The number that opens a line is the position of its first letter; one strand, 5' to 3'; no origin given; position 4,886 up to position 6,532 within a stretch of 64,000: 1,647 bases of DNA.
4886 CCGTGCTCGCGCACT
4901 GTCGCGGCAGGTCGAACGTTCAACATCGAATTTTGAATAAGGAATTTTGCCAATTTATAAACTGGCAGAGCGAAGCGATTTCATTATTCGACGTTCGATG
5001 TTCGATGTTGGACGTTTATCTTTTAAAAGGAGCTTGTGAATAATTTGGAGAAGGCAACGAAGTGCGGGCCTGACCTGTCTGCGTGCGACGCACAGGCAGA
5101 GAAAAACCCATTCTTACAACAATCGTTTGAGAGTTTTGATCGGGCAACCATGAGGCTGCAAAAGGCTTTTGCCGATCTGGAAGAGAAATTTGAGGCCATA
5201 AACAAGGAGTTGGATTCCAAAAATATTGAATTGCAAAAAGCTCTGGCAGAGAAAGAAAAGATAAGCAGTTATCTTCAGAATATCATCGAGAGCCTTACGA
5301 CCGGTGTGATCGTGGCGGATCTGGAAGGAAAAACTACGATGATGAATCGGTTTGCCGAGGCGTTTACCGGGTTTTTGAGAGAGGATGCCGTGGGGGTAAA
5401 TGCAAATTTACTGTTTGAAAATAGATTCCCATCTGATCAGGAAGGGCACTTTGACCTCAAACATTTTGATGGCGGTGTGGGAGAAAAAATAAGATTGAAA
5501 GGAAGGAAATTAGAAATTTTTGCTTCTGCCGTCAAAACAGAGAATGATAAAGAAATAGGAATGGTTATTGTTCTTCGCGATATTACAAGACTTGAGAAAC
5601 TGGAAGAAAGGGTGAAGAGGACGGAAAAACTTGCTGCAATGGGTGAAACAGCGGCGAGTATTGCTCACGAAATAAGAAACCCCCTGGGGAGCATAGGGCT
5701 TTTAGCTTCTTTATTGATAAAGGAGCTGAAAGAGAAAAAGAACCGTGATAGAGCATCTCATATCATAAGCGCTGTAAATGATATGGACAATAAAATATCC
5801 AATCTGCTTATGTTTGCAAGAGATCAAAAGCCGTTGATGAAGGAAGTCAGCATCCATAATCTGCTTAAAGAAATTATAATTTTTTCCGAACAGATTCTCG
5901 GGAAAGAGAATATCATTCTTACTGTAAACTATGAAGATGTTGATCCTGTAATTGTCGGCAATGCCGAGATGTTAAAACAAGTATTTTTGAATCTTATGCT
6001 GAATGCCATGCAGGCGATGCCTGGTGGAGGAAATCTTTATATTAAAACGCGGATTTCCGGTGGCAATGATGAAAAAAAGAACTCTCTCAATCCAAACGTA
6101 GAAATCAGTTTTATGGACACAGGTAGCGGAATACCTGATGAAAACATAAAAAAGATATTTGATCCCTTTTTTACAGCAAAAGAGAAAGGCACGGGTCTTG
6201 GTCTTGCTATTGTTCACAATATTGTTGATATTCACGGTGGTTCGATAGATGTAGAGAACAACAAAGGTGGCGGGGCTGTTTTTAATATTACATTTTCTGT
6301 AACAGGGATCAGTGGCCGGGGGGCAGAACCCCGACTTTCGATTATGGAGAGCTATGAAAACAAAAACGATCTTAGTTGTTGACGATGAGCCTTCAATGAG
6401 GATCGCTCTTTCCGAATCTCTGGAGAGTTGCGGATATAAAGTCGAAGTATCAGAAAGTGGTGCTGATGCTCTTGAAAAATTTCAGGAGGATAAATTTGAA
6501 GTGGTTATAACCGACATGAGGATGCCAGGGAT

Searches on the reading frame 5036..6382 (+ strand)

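Call 14: search_protein_families(library=pfam, proteins=[window:5036-6382:+])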
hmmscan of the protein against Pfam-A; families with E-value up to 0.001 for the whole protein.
window:5036-6382:+ (448 aa): 5 families
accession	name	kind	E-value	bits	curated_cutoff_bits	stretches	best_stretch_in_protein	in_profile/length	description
PF02518.31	HATPase_c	-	7.4e-24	84.8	26.4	1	309-422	2-109/111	Histidine kinase-, DNA gyrase B-, and HSP90-like ATPase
PF00512.31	HisKA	-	1.3e-10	41.6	26.9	1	202-264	2-64/66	His Kinase A (phospho-acceptor) domain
PF00989.32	PAS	-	2.1e-09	37.8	22.6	1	80-183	3-113/113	PAS fold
PF13426.13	PAS_9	-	0.00011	22.9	27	1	89-184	2-102/103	PAS domain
PF13188.13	PAS_8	-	0.00017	21.8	21.8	1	79-119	2-44/65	PAS domain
